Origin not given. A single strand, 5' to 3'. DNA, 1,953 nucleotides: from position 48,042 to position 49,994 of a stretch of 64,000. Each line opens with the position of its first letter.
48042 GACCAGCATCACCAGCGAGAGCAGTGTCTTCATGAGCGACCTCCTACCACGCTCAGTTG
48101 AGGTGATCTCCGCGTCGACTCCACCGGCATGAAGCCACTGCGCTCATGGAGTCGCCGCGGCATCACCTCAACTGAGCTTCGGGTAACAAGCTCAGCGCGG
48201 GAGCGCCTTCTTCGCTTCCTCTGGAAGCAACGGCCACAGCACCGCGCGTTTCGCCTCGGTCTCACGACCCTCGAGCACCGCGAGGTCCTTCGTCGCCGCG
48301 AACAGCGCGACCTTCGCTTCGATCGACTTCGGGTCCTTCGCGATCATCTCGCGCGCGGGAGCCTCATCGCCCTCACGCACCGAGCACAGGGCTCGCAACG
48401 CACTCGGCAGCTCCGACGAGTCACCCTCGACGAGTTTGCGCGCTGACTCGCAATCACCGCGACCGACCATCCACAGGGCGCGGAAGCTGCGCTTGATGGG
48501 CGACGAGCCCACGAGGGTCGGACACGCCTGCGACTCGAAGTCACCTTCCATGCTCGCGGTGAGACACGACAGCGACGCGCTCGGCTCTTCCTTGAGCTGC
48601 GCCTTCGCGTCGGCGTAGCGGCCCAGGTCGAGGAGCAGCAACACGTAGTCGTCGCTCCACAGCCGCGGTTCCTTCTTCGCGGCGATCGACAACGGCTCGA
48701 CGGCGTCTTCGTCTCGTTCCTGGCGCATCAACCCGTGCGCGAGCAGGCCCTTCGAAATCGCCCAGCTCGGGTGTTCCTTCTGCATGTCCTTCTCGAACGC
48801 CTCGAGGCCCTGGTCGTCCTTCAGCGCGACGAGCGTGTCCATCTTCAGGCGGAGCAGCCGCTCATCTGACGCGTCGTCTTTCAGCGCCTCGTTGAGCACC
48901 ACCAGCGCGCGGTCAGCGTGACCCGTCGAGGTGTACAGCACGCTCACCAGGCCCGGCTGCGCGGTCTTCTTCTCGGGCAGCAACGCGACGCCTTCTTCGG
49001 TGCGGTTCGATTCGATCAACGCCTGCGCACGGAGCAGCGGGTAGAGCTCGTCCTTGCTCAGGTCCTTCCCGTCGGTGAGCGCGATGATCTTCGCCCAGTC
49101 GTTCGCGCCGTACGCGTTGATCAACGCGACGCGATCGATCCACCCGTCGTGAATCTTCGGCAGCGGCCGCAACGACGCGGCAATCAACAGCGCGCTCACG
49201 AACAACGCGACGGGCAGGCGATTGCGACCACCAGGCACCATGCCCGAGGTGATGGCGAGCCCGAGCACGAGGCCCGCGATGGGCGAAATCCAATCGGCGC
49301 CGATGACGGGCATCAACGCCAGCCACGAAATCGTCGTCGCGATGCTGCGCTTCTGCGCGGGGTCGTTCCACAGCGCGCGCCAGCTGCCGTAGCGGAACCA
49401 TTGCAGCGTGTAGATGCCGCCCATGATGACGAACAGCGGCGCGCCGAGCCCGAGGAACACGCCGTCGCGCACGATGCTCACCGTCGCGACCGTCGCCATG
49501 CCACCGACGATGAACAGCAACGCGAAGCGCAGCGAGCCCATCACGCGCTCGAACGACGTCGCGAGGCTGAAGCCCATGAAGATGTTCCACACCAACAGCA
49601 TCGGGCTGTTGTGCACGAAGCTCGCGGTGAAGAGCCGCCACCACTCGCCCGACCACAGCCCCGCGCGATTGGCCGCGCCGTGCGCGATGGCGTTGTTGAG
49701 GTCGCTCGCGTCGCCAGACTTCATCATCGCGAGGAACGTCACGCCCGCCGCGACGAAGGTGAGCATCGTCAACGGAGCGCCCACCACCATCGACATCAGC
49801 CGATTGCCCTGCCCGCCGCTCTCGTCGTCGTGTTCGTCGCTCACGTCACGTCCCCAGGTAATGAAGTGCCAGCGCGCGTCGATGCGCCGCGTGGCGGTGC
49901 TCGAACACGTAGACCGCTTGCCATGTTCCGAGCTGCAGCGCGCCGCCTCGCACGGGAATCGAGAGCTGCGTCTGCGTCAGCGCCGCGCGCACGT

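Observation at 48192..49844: Rhomboid-like pseudoprotease fused to a TPR-like domain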

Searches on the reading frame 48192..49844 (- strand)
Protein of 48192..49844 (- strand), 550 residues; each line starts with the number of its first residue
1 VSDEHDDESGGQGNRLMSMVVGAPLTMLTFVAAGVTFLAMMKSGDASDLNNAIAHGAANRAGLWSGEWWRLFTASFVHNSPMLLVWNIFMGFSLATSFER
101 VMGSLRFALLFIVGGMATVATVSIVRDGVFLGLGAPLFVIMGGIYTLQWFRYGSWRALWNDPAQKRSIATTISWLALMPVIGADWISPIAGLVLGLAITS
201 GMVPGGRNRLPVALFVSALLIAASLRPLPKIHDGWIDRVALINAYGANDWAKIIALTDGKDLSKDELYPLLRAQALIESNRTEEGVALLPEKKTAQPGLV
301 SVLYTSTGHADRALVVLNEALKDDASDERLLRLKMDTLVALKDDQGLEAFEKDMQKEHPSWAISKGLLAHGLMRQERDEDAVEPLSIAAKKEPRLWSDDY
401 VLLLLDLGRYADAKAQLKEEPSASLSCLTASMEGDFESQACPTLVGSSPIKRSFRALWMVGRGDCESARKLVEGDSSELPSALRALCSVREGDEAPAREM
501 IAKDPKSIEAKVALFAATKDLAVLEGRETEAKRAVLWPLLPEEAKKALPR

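Call 3: search_protein_families(library=pfam, proteins=[window:48192-49844:-], max_evalue=10)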
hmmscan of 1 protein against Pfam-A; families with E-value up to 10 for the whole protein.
window:48192-49844:- (550 aa): 3 families
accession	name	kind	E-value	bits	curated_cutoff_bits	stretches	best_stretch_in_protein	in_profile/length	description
PF01694.28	Rhomboid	-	4.6e-14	53.3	22.6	1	66-199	2-137/143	Rhomboid domain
PF14559.12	TPR_19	-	0.011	16.5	25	1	303-334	34-65/68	Tetratricopeptide repeat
PF13428.12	TPR_14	-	0.013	16.6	23.5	1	303-334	10-41/44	Tetratricopeptide repeat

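Call 4: search_protein_families(library=ncbifam, proteins=[window:48192-49844:-], max_evalue=10)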
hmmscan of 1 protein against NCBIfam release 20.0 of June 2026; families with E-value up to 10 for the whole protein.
window:48192-49844:- (550 aa): 5 families
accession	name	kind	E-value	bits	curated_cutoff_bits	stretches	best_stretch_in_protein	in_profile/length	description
TIGR04239.1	rhombo_GlpG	equivalog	1.1e-09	38.5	250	1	22-149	92-216/271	rhomboid family intramembrane serine protease GlpG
TIGR03902.1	rhom_GG_sort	equivalog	3.5e-07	30.3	84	1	60-122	8-70/154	rhombosortase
NF008155.0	PRK10907.1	equivalog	2.2e-06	27.2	335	1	23-144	94-211/276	rhomboid family intramembrane serine protease GlpG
TIGR02917.1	PEP_TPR_lipo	equivalog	0.0016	16.4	312.2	1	289-407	325-442/899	XrtA/PEP-CTERM system TPR-repeat protein PrsT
NF040959.1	MamA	equivalog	0.011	15.2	200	1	302-394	45-137/204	magnetosome protein MamA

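Call 5: search_solved_structures(query=window:48192-49844:-, max_evalue=10, show_alignments=3)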
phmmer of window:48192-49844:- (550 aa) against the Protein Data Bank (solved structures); distinct sequences matched with E-value up to 10: 10.
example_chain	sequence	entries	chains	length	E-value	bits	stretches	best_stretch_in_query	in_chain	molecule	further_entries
2nr9_A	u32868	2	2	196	0.00097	21.2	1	65-148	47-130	Protein glpG homolog | Rhomboid protease glpG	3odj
5f5d_A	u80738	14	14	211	0.76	11.6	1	22-146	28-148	Rhomboid protease GlpG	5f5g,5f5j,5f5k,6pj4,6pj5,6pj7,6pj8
4njn_A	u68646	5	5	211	1.9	10.3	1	22-146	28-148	Rhomboid protease GlpG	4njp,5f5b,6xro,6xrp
6vj8_A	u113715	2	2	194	7.1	8.5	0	23-146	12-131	Rhomboid family intramembrane serine protease GlpG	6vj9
2ic8_A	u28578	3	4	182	8.8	8.2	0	23-146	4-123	Protein glpG | Rhomboid protease glpG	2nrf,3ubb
2irv_A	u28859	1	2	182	8.8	8.1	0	23-146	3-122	Protein glpG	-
3b45_A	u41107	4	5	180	8.9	8.1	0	23-146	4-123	glpG | RHOMBOID PROTEASE GLPG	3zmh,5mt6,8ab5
2xov_A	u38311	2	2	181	9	8.1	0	23-146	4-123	RHOMBOID PROTEASE GLPG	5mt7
2xow_A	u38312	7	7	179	9.1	8.1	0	23-146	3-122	RHOMBOID PROTEASE GLPG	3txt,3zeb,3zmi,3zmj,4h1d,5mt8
3zot_A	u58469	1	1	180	9.3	8.1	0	23-146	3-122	RHOMBOID PROTEASE GLPG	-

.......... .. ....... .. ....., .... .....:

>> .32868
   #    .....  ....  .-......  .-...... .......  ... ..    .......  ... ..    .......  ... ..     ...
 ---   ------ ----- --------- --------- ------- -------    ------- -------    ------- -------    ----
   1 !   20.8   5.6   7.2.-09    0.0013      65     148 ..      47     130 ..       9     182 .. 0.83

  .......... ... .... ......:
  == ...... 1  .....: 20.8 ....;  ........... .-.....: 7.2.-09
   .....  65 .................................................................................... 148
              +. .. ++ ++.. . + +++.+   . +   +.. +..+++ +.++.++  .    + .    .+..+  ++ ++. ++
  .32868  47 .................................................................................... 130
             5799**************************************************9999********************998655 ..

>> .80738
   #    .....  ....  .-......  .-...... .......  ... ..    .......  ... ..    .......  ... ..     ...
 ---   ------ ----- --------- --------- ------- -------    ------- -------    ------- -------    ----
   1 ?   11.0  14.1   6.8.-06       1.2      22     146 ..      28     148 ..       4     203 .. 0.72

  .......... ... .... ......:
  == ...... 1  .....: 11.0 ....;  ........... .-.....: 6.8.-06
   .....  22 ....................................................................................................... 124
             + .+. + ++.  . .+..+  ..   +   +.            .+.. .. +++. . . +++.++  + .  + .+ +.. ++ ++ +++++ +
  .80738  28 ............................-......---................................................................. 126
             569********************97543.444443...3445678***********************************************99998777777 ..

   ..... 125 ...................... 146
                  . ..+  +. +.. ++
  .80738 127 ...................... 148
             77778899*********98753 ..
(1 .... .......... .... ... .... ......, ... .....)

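Call 6: find_homologous_proteins(query=window:48192-49844:-, max_evalue=0.001)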
Query window:48192-49844:- (550 aa): 1 proteins with E <= 0.001 among 8000 candidates.
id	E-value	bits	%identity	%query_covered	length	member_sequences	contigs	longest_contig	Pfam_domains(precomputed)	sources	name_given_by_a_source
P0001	0.0e+0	1218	100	100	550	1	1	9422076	PF01694.29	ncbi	ncbi:MAG: rhomboid family intramembrane serine protease [Archangium sp.]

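Call 9: find_related_loci(query=window:48192-49844:-, collection=genome_contigs, flank=6000)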
Query window:48192-49844:- (550 aa) in genome_contigs; peptide patterns used: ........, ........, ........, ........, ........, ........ (x = any residue, [..] = any of these).
55 stretches matched a pattern, but none encodes a relative of the query by tblastn (E <= 1e-3).

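Call 18: search_protein_representatives(protein=window:48192-49844:-)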
Query: 550 residues. Proteins with E-value up to 0.001 (for the whole library): 1214; up to 1e-10: 82; up to 1e-30: 10. The best 150 are listed.
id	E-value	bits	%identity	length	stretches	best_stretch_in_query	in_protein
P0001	0.0e+00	1217.6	100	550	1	1-550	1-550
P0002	8.6e-103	361.3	39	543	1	20-550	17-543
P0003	3.6e-62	227.3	32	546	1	28-547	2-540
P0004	2.8e-56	207.8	33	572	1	20-550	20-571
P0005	2.6e-50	188.1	33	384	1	33-409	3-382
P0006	8.3e-41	156.8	36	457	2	15-292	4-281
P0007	2.9e-35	138.5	34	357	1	12-284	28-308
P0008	3.0e-35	138.4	36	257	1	17-238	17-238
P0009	3.6e-35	138.2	32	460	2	17-315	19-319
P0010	9.8e-32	126.8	33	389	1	17-330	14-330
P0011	8.1e-29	117.2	31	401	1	16-332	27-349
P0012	7.0e-28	114.1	36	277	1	16-237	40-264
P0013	1.7e-27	112.9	29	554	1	35-517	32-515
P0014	1.5e-25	106.4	33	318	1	17-233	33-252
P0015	6.8e-25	104.3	29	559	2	37-282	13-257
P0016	4.9e-24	101.4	28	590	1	22-418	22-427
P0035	2.2e-16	76.2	27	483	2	28-257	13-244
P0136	4.9e-08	48.6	30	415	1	22-196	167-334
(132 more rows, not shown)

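Call 22: list_cluster_members(proteins=[P0001, P0002, P0003, P0004, P0005, P0013, P0035, P0136, P0016, P0006])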
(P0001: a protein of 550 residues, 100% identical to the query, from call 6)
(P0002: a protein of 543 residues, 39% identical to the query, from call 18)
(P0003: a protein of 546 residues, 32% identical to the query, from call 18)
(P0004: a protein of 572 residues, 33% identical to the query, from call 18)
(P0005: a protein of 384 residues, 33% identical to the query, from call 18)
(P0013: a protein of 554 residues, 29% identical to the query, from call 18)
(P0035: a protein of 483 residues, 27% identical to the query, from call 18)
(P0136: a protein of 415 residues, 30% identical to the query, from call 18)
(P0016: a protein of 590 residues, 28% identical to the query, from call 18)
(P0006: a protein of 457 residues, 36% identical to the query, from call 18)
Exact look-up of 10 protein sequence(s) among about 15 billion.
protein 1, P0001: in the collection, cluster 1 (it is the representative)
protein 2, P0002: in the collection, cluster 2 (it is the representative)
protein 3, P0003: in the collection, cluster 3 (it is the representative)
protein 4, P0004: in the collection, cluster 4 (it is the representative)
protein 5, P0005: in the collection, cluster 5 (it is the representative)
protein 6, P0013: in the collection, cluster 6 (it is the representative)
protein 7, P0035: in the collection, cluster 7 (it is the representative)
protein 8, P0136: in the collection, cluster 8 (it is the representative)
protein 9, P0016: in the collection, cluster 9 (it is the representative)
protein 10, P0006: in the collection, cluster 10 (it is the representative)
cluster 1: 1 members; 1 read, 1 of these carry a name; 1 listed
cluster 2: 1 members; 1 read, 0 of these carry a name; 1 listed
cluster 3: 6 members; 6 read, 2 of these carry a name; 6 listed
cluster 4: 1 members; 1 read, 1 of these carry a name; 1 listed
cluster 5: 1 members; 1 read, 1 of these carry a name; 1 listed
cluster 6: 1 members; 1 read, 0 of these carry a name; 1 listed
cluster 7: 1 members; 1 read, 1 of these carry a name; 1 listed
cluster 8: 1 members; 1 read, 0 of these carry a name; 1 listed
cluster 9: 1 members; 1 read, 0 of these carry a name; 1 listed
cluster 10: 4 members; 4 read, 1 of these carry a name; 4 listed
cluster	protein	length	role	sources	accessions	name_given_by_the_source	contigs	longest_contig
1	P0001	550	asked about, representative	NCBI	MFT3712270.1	MAG: rhomboid family intramembrane serine protease [Archangium sp.]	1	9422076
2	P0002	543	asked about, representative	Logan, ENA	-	-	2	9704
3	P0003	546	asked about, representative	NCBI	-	-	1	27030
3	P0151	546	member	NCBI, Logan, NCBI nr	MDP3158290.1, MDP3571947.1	MAG: rhomboid family intramembrane serine protease [Archangium sp.] | rhomboid family intramembrane serine protease [Archangium sp.]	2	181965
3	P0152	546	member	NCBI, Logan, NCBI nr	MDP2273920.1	MAG: rhomboid family intramembrane serine protease [Archangium sp.] | rhomboid family intramembrane serine protease [Archangium sp.]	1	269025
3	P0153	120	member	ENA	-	-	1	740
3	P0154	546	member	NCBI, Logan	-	-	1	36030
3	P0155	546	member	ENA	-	-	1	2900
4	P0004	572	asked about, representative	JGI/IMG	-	membrane associated rhomboid family serine protease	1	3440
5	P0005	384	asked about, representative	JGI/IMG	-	membrane associated rhomboid family serine protease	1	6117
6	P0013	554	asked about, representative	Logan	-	-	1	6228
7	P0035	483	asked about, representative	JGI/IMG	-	hypothetical protein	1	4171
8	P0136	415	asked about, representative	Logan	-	-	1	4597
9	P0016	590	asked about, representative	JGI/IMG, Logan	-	-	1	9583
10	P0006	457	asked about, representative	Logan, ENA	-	-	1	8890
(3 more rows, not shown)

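Call 24: find_homologous_proteins(query=A1, max_evalue=1e-20)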
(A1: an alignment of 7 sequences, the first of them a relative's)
Query A1 (7 sequences) (550 aa, profile of the alignment): 5 proteins with E <= 1e-20 among 8000 candidates.
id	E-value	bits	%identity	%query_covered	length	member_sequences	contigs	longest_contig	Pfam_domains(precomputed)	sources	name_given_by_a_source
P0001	4.1e-223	760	100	100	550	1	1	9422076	PF01694.29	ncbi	ncbi:MAG: rhomboid family intramembrane serine protease [Archangium sp.]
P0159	5.8e-27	113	28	21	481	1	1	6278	PF01694.29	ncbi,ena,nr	ncbi:MAG TPA: rhomboid family intramembrane serine protease [Chitinophagaceae bacterium]|nr:rhomboid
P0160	4.4e-26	110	28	28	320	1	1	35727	PF01694.29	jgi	jgi:rhomboid protease GluP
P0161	4.1e-25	106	34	12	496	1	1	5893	PF01694.29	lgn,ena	-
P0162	5.7e-22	96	56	3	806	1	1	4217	PF13431.13,PF23914.2,PF25062.2,PF13414.13,PF13176.13,PF12569.15,PF13428.13,PF25064.2,PF14559.13,PF24575.2,PF13371.13,PF00515.35,PF12895.14,PF13424.13,PF13432.13,PF13429.13,PF13181.13,PF14561.13,PF07719.24,PF13174.13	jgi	jgi:tetratricopeptide (TPR) repeat protein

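Call 26: find_encoding_contigs(protein=P0151, flank=8000, max_places=3)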
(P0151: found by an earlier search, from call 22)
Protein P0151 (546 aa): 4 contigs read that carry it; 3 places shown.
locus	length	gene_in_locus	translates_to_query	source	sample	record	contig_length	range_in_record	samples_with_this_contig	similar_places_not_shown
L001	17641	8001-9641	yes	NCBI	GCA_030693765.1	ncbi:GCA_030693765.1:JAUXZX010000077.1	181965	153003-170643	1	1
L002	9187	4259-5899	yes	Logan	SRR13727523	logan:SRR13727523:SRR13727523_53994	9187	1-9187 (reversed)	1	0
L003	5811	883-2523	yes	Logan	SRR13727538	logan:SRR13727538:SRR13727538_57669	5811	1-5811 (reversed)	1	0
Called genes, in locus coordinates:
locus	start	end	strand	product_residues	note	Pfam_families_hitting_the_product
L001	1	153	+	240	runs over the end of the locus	PF20772:TACO1_YebC_N, PF01709:Transcrip_reg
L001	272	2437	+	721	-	PF00884:Sulfatase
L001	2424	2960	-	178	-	PF22503:DUF6992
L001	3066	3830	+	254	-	PF12697:Abhydrolase_6 (faint), PF00756:Esterase, PF12146:Hydrolase_4 (weak)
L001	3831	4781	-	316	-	-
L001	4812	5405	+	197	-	PF00440:TetR_N, PF16859:TetR_C_11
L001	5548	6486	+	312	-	PF01471:PG_binding_1 (weak)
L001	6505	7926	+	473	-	PF16655:PhoD_N, PF09423:PhoD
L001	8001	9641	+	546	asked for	PF01694:Rhomboid, PF13428:TPR_14 (faint), PF13432:TPR_16 (weak), PF14559:TPR_19 (weak)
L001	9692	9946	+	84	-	PF22513:FitA-like_RHH (weak)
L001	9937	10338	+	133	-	PF01850:PIN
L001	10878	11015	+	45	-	-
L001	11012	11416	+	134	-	PF01850:PIN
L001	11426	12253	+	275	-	PF00378:ECH_1, PF16113:ECH_2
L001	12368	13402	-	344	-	PF00248:Aldo_ket_red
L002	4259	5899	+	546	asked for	PF01694:Rhomboid, PF13428:TPR_14 (faint), PF13432:TPR_16 (weak), PF14559:TPR_19 (weak)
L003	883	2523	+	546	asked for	PF01694:Rhomboid, PF13428:TPR_14 (faint), PF13432:TPR_16 (weak), PF14559:TPR_19 (weak)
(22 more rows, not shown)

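Call 27: find_encoding_contigs(protein=P0002, flank=8000, max_places=3)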
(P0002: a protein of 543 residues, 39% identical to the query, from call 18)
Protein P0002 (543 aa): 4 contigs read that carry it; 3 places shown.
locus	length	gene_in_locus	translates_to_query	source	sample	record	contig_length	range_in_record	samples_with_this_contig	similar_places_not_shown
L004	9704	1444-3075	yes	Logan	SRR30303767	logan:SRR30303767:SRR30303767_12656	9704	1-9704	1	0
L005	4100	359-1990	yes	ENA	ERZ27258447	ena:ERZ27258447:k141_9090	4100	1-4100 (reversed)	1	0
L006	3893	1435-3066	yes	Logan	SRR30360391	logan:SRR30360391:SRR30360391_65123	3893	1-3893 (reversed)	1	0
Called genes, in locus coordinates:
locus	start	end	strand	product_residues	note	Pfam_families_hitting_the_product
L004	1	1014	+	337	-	?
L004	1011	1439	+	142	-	PF01894:YjbQ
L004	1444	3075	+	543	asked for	PF01694:Rhomboid, PF13432:TPR_16 (faint), PF07719:TPR_2 (faint), PF13424:TPR_12 (faint), PF13428:TPR_14 (faint), PF14559:TPR_19 (weak)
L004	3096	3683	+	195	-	PF08534:Redoxin, PF00578:AhpC-TSA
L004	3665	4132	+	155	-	-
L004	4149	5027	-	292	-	-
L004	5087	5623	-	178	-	PF03994:DUF350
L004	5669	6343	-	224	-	-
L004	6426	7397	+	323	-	PF07638:Sigma70_ECF (faint), PF04542:Sigma70_r2, PF08281:Sigma70_r4_2, PF04545:Sigma70_r4 (weak), PF12680:SnoaL_2 (weak)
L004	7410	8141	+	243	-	-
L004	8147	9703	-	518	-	?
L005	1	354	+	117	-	?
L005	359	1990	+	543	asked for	PF01694:Rhomboid, PF13432:TPR_16 (faint), PF07719:TPR_2 (faint), PF13424:TPR_12 (faint), PF13428:TPR_14 (faint), PF14559:TPR_19 (weak)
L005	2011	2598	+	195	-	PF08534:Redoxin, PF00578:AhpC-TSA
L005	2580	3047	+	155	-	-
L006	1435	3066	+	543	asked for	PF01694:Rhomboid, PF13432:TPR_16 (faint), PF07719:TPR_2 (faint), PF13424:TPR_12 (faint), PF13428:TPR_14 (faint), PF14559:TPR_19 (weak)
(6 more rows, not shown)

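Call 28: find_encoding_contigs(protein=P0013, flank=8000, max_places=3)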
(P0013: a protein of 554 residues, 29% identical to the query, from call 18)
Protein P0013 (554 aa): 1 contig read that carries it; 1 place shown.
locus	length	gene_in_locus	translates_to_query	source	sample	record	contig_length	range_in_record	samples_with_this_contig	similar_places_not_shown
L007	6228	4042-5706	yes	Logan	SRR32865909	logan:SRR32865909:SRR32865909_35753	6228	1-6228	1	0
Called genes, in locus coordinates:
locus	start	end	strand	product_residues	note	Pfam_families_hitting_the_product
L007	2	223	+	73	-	?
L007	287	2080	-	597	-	PF00501:AMP-binding, PF23562:AMP-binding_C_3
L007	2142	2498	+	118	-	-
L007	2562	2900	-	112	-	PF09685:MamF_MmsF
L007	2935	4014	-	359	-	-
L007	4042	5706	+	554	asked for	PF01694:Rhomboid (weak), PF14559:TPR_19 (faint)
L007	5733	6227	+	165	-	?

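Call 39: predict_structure(alignment_id=A1)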
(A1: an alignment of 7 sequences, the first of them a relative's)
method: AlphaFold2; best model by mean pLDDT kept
length: 550 residues; sequences in the alignment: 7
mean_pLDDT: 83.1   pTM: 0.55
mean pLDDT of the five models: 83.1, 83.0, 81.7, 80.5, 79.7
residues with pLDDT >= 90: 200; 70-90: 277; 50-70: 56; < 50: 17
segments of 3 or more residues with pLDDT < 50: 1-16
pLDDT, mean of each block of 10 residues (from residue 1): 31 47 75 75 61 70 83 74 68 79 87 88 72 69 89 88 85 78 74 91 85 92 85 77 85 84 70 91 91 85 91 94 87 90 89 90 91 89 95 90 92 93 91 85 78 92 93 87 93 93 91 92 89 91 81
secondary structure, 60 per line:
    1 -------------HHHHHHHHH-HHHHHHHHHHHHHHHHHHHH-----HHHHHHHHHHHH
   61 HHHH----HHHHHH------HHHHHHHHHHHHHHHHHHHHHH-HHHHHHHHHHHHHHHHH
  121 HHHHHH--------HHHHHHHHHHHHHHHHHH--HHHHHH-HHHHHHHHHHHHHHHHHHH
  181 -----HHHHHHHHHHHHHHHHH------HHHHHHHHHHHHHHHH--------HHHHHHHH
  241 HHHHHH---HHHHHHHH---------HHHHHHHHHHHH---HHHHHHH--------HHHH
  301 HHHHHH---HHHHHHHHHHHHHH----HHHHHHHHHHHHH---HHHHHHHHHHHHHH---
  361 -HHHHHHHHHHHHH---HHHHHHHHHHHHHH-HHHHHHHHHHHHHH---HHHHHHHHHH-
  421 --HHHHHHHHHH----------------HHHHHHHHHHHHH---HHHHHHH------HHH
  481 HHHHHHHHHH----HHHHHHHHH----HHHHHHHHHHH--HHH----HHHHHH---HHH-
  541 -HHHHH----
elements in order: H14-22 H24-43 H49-64 H69-74 H81-102 H104-126 H135-152 H155-160 H162-180 H186-202 H209-224 H233-246 H250-257 H267-278 H282-288 H297-306 H310-323 H328-340 H344-357 H362-374 H378-391 H393-406 H410-419 H423-432 H449-461 H465-471 H478-490 H495-503 H508-518 H528-533 H542-546
